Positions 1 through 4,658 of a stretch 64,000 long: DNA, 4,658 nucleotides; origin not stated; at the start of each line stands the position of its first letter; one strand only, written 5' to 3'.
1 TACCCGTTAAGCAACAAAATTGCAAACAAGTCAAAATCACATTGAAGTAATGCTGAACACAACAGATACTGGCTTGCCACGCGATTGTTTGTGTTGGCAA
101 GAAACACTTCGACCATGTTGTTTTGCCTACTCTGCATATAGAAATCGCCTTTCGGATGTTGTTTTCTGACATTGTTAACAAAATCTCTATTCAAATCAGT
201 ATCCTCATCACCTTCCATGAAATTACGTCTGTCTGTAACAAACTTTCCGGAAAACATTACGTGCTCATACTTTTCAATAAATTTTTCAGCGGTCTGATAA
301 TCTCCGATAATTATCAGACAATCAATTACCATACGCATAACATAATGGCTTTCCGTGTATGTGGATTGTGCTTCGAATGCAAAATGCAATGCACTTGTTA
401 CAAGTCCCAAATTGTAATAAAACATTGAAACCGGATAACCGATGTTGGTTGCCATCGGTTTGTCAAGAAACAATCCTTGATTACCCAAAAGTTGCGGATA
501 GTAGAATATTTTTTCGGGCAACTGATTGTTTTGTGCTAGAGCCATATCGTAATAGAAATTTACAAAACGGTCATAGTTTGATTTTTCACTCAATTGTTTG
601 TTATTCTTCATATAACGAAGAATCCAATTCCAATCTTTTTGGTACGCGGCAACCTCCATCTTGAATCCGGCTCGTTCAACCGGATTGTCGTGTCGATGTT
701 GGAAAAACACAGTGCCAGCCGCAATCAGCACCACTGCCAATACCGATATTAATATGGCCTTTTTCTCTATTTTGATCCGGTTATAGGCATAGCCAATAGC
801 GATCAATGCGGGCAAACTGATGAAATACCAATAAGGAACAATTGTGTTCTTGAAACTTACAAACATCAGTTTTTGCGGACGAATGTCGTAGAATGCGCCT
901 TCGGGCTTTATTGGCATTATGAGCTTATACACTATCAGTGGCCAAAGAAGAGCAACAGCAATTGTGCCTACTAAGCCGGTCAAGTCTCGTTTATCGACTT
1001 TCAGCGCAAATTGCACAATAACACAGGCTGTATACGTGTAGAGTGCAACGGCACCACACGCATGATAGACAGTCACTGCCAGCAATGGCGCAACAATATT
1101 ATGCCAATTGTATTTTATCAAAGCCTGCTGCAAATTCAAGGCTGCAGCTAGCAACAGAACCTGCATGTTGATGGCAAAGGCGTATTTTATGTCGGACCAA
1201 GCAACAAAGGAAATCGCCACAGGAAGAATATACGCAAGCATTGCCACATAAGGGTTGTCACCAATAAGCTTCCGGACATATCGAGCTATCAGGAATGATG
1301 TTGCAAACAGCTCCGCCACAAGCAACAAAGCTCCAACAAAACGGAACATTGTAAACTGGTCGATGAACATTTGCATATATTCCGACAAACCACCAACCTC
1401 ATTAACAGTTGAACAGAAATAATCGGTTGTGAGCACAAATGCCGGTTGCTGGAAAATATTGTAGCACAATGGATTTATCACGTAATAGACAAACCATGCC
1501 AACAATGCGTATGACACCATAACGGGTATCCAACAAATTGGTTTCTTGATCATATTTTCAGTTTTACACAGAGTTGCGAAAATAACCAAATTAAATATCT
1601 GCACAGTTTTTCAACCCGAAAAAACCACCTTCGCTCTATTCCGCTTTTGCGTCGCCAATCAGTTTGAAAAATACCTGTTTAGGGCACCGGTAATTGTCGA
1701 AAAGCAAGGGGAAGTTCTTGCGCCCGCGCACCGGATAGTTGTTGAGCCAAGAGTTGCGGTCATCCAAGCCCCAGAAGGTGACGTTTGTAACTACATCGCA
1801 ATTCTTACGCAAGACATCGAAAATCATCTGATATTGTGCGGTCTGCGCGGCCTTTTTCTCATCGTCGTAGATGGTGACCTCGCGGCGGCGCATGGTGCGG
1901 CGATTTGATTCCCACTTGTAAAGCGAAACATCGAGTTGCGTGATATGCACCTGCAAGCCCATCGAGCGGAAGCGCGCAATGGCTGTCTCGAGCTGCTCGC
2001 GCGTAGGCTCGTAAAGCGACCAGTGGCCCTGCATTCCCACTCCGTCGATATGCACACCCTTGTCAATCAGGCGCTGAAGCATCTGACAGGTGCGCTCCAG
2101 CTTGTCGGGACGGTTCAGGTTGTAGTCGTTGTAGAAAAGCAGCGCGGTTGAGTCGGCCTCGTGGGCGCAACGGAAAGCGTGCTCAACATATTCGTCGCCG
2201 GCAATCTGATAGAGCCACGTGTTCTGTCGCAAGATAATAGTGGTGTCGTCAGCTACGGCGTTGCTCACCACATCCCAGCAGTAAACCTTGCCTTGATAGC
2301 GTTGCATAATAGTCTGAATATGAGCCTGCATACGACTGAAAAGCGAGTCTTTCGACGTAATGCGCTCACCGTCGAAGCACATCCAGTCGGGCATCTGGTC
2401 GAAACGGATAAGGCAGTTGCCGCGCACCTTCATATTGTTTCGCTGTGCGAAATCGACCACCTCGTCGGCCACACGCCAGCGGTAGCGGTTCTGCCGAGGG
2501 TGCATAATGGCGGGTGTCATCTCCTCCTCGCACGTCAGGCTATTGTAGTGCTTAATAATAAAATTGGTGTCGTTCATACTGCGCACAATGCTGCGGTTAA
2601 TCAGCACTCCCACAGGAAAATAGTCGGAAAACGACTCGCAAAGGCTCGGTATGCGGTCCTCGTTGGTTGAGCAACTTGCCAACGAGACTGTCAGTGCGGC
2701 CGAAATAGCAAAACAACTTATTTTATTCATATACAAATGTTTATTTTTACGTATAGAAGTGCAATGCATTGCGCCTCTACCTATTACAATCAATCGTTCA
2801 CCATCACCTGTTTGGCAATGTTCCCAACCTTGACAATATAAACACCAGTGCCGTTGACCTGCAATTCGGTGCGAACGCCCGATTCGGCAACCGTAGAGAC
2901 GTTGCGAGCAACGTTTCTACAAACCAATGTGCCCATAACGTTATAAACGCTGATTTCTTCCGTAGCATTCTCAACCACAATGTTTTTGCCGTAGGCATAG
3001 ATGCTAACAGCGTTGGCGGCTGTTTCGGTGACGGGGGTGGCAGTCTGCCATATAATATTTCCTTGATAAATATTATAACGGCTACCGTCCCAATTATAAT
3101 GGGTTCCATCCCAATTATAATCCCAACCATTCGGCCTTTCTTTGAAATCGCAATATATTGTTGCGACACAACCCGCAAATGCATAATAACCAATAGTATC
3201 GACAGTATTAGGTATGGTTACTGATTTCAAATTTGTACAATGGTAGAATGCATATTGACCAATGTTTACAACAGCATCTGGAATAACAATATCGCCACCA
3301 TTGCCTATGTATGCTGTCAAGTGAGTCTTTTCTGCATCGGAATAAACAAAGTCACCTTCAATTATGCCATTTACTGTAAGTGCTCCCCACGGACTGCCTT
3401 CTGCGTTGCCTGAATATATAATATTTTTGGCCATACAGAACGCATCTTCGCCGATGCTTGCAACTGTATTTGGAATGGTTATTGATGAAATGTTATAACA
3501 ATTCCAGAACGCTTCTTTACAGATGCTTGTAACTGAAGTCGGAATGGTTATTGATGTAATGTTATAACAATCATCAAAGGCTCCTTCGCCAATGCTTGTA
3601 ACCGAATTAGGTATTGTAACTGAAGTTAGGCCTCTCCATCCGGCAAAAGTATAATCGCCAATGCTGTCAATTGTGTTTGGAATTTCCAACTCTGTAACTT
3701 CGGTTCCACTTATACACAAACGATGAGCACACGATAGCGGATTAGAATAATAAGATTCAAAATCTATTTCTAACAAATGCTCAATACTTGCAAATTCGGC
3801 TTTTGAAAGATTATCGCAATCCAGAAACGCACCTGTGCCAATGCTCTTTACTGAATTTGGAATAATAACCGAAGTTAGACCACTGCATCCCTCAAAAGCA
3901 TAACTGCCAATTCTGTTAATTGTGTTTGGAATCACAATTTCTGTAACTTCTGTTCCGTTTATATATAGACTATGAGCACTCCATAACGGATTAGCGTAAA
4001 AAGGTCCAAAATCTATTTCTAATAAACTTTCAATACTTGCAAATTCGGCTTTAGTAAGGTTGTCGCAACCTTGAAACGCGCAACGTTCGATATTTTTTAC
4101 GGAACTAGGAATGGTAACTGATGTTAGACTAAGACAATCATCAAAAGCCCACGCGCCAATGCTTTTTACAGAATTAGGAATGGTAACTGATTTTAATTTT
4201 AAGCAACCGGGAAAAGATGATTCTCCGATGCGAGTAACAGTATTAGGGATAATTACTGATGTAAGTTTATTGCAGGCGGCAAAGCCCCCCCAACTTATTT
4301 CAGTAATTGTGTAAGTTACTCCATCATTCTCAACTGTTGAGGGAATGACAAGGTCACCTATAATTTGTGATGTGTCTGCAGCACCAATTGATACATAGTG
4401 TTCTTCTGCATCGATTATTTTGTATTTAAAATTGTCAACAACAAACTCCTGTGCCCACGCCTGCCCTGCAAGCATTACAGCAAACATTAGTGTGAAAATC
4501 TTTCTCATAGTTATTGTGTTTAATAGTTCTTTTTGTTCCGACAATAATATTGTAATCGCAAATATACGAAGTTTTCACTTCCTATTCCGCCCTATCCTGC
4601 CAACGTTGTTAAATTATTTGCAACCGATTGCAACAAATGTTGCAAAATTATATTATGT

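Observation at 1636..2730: GH10-fold lipoprotein lacking both catalytic glutamates: likely a pseudo-xylanase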

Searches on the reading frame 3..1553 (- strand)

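Call 4: search_protein_families(library=pfam, proteins=[window:3-1553:-], max_evalue=0.01)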
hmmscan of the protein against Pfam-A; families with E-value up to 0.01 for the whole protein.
window:3-1553:- (517 aa): 1 family
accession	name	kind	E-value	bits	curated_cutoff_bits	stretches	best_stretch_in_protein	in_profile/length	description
PF19529.4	DUF6057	-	7.5e-61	207.1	29.8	1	11-511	10-488/569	Family of unknown function (DUF6057)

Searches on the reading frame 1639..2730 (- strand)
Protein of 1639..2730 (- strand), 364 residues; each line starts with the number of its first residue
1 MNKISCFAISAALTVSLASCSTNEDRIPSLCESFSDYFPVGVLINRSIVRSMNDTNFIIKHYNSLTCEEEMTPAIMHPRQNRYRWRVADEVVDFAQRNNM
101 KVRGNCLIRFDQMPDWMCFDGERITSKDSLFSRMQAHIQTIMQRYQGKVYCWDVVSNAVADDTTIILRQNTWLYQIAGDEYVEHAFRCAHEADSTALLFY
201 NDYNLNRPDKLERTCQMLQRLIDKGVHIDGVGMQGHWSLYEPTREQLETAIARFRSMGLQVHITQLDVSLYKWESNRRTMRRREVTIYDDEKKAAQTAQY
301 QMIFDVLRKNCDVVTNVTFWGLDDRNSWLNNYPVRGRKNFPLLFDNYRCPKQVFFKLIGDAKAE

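Call 4: search_protein_families(library=pfam, proteins=[window:1639-2730:-], max_evalue=0.01)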
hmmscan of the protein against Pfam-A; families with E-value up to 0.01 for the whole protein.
window:1639-2730:- (364 aa): 1 family
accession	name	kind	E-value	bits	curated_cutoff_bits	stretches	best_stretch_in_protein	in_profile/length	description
PF00331.26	Glyco_hydro_10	-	5.3e-82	276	22.1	1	30-356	2-307/311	Glycosyl hydrolase family 10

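Call 5: search_solved_structures(query=window:1639-2730:-, show_alignments=3)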
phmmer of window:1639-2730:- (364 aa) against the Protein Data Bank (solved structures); distinct sequences matched with E-value up to 0.001: 142 (the best 60 are shown).
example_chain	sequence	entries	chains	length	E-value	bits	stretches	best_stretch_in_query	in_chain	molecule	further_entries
3emc_A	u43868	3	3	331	3.2e-88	299.4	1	26-360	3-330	Endo-1,4-beta-xylanase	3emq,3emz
2q8x_A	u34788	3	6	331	3.6e-88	299.2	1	26-358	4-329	intra-cellular xylanase | Intra-cellular xylanase ixt6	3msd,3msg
1n82_A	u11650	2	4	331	4.9e-88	298.8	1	26-358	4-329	intra-cellular xylanase | Xylanase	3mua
3ms8_A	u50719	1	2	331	9.1e-88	297.9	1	26-358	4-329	Intra-cellular xylanase ixt6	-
9fkh_A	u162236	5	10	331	1.2e-87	297.5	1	26-358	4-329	Beta-xylanase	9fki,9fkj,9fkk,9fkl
3mui_A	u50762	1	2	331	1.2e-87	297.5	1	26-358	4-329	Xylanase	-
5y3x_A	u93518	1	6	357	3.5e-82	279.5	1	24-358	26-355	Beta-xylanase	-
4l4o_A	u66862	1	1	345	4.8e-80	272.5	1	27-358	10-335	Endo-1,4-beta-xylanase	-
4l4p_A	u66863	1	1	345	8e-80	271.8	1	27-358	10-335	Endo-1,4-beta-xylanase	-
4pmd_A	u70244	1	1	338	9e-80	271.6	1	27-358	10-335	Endo-1,4-beta-xylanase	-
6wqw_A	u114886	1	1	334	3.5e-78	266.4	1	30-364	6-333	Beta-xylanase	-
8hkg_A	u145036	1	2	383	9.4e-78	265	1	31-353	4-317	xylanase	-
5ay7_A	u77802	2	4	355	4.6e-77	262.7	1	28-354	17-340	xylanase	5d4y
7ezo_A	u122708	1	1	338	7.4e-76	258.7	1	30-355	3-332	endoxylanase/arabinofuranosidase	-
6fhe_A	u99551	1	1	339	7.1e-75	255.5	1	24-357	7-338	Synthetic construct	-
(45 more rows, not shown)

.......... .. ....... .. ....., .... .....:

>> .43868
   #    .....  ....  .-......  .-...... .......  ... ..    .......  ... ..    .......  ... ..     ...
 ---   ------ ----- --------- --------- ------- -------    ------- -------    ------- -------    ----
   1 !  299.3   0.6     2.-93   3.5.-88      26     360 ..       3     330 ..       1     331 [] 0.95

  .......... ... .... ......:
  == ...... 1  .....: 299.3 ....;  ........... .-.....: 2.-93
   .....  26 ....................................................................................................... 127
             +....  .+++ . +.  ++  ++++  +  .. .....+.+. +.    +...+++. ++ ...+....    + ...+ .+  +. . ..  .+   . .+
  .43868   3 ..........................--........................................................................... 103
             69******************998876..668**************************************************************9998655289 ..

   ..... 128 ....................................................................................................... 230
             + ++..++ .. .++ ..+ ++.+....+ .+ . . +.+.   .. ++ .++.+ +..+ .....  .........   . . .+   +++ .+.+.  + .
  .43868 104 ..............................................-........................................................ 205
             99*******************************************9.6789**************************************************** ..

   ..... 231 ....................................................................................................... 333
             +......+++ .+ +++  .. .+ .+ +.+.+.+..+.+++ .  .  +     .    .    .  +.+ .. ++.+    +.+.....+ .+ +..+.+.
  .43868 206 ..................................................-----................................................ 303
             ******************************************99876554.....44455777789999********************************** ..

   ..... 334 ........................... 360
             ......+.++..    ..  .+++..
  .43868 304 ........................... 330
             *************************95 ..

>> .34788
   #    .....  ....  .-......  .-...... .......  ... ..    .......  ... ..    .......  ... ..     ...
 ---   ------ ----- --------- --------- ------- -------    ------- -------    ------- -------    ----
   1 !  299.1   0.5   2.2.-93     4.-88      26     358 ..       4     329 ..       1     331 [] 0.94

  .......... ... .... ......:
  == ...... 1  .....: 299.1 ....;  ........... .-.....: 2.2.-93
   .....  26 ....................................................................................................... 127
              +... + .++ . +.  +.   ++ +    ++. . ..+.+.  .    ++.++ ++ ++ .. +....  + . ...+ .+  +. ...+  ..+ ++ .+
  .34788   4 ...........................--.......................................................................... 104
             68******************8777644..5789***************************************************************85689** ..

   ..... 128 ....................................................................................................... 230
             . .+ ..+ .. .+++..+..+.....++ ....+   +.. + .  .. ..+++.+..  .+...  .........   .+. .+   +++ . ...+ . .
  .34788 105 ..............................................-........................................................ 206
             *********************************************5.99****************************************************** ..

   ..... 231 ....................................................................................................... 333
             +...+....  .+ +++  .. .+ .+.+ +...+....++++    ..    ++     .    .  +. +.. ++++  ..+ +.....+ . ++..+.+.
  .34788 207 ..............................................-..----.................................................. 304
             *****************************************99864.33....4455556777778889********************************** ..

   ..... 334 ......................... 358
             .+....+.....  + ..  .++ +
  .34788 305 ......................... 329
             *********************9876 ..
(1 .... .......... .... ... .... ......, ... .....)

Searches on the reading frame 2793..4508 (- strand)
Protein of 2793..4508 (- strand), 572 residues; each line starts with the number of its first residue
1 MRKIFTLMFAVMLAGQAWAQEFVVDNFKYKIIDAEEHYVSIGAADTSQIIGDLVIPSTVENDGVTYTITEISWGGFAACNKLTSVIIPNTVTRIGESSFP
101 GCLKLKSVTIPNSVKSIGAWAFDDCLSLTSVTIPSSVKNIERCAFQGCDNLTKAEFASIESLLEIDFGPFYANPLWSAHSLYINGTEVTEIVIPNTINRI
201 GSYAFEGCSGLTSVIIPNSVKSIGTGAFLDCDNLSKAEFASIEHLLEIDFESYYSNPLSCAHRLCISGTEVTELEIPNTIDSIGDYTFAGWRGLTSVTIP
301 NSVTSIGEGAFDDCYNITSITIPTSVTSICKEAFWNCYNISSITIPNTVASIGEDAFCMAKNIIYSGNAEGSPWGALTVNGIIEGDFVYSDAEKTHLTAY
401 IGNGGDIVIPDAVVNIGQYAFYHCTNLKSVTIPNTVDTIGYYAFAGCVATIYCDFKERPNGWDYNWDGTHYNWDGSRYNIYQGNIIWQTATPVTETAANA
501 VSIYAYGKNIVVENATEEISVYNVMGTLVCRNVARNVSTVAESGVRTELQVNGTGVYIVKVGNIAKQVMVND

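Call 4: search_protein_families(library=pfam, proteins=[window:2793-4508:-], max_evalue=0.01)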
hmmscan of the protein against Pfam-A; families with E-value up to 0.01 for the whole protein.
window:2793-4508:- (572 aa): 3 families
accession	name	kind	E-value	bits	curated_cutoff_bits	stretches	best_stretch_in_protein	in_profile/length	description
PF13306.12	LRR_5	-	3.1e-85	282.9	27.7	4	267-362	9-102/127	BspA type Leucine rich repeat region (6 copies)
PF13855.12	LRR_8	-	5e-07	29.8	27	0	278-321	11-55/61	Leucine rich repeat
PF05725.18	FNIP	-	2e-05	25.1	21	0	104-141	4-40/44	FNIP Repeat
